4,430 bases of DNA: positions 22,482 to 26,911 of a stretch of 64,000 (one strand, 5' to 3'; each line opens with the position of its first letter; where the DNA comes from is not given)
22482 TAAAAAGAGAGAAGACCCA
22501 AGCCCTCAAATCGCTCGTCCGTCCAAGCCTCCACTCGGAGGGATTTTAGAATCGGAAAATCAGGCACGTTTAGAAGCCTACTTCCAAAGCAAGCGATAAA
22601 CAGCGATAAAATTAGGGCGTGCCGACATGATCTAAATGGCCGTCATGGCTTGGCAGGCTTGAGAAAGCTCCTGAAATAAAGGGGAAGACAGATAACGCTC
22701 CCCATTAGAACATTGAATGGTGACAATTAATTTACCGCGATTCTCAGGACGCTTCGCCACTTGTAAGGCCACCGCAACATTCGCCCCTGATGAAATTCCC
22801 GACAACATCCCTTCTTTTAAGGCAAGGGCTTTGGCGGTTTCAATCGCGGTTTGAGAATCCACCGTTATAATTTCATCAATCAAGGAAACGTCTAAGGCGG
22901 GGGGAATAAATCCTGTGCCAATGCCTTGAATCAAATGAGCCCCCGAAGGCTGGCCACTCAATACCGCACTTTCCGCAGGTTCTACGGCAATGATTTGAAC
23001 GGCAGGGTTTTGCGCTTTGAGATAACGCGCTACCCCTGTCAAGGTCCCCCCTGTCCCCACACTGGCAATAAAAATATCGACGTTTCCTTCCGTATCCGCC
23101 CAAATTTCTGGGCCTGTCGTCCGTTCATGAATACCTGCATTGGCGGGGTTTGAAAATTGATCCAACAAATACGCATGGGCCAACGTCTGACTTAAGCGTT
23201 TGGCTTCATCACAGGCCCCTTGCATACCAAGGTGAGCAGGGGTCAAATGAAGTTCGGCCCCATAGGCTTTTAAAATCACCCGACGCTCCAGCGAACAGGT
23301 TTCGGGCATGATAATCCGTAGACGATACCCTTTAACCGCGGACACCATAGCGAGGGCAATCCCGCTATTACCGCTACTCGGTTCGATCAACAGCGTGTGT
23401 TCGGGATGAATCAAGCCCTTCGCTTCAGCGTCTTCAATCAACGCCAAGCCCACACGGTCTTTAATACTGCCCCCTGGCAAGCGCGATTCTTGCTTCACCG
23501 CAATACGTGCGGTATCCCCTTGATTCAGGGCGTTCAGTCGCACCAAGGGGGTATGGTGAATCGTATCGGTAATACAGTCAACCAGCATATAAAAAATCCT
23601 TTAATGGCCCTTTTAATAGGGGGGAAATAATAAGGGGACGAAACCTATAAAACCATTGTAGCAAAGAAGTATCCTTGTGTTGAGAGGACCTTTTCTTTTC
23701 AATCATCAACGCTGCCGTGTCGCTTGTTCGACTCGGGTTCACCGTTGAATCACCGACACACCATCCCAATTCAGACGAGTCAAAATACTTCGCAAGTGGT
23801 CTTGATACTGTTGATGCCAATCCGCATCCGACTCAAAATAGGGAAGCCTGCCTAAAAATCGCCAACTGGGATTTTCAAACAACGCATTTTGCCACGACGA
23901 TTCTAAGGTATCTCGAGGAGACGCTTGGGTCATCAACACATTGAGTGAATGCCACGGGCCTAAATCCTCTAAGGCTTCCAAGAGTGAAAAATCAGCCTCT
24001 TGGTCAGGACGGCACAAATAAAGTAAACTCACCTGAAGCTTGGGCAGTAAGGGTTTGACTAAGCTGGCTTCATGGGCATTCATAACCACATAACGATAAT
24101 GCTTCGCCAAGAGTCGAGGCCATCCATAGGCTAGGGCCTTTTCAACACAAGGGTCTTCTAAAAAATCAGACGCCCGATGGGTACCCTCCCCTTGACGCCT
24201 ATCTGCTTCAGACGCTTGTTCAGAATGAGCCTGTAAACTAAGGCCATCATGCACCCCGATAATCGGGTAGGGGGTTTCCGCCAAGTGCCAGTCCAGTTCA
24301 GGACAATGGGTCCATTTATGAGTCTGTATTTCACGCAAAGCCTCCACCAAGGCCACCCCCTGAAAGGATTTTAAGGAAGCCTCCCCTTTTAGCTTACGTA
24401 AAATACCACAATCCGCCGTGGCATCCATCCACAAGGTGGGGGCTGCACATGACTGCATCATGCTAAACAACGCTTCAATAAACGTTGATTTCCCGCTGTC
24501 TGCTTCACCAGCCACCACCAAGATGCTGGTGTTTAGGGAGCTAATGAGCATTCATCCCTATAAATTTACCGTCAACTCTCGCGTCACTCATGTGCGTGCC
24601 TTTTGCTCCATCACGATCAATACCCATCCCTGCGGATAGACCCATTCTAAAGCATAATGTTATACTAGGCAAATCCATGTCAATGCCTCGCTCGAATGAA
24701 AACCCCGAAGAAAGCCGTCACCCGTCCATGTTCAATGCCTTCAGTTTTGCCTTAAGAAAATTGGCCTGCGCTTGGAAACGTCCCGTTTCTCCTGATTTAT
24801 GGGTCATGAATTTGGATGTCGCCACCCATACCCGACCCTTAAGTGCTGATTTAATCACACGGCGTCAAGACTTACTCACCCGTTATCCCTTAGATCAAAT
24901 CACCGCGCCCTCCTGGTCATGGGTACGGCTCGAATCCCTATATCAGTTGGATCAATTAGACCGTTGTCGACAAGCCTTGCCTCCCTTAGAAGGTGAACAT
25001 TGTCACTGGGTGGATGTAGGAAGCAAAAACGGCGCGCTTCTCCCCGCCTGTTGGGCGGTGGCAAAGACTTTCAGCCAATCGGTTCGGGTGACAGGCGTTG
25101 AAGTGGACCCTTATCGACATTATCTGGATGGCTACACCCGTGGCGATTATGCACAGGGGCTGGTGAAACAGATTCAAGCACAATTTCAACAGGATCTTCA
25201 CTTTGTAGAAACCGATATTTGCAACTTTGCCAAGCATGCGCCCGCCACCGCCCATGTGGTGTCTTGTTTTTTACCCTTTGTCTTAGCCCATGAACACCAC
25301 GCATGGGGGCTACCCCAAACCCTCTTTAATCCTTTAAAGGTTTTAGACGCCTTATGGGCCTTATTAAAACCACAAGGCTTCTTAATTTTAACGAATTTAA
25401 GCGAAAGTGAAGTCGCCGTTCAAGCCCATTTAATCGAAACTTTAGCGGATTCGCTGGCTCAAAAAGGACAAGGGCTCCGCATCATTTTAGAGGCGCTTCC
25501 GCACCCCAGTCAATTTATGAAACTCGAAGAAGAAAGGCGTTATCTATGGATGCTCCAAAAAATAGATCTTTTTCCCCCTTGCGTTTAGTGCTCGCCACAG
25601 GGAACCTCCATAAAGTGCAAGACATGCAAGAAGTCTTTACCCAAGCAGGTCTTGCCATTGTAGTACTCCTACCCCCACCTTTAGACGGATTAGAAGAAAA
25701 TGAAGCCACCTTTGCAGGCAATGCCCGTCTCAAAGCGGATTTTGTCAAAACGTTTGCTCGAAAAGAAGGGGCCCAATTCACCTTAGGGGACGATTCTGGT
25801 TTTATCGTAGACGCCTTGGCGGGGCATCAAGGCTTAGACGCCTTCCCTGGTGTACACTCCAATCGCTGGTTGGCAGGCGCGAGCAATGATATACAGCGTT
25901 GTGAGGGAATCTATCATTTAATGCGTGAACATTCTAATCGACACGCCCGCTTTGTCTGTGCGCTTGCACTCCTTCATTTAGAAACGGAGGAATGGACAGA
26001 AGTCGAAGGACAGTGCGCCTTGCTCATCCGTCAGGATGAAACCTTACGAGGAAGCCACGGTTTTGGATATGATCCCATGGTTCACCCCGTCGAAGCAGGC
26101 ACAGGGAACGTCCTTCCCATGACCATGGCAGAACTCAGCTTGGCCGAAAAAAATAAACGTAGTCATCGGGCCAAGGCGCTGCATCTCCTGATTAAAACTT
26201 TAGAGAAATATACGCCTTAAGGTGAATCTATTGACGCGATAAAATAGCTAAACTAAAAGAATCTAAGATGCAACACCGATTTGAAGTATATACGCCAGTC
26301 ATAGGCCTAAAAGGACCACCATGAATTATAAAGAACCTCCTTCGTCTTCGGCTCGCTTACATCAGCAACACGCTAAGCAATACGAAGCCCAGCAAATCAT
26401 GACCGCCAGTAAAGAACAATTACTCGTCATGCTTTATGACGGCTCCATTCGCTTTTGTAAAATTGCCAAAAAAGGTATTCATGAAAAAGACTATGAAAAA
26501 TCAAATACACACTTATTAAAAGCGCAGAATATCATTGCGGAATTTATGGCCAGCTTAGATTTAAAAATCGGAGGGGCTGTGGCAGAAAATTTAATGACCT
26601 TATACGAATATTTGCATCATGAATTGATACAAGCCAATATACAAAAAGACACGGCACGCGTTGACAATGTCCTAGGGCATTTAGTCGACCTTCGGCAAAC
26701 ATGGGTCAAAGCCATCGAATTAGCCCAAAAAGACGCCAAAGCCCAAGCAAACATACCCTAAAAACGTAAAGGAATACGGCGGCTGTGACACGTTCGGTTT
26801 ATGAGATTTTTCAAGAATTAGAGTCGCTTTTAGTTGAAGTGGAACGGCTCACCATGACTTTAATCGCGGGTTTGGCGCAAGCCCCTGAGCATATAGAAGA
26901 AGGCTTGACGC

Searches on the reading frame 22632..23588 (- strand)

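Call 83: search_protein_families(library=pfam, proteins=[window:22632-23588:-], max_evalue=0.001)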
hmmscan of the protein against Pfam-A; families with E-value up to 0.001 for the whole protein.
window:22632-23588:- (318 aa): 1 family
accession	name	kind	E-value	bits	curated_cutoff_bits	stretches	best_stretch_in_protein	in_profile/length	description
PF00291.31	PALP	-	2.3e-68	231.1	35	1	6-292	1-293/295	Pyridoxal-phosphate dependent enzyme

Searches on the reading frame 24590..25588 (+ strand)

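Call 83: search_protein_families(library=pfam, proteins=[window:24590-25588:+], max_evalue=0.001)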
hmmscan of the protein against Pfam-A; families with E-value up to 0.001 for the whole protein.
window:24590-25588:+ (332 aa): 1 family
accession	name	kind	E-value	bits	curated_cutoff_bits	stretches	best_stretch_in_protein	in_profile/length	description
PF13489.12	Methyltransf_23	-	0.00059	20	27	0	127-285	13-124/164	Methyltransferase domain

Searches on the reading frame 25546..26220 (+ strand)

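Call 83: search_protein_families(library=pfam, proteins=[window:25546-26220:+], max_evalue=0.001)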
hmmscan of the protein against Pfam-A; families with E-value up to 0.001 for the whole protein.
window:25546-26220:+ (224 aa): 1 family
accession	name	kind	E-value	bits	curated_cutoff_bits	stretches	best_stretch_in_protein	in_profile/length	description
PF01725.21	Ham1p_like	-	8.6e-38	130.5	22.5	1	14-217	1-185/186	Ham1 family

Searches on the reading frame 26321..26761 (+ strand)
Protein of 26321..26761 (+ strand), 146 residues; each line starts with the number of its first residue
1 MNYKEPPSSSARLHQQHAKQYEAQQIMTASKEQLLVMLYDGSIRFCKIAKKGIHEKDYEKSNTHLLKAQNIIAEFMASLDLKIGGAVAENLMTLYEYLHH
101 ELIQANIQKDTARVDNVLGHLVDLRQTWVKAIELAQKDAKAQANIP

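Call 36: search_protein_families(library=pfam, proteins=[window:26321-26761:+], max_evalue=0.001)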
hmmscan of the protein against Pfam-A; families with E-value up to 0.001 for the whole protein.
window:26321-26761:+ (146 aa): 1 family
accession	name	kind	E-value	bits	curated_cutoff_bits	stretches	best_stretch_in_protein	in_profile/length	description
PF02561.19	FliS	-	2.5e-39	134.5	26.7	1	19-131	2-114/115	Flagellar protein FliS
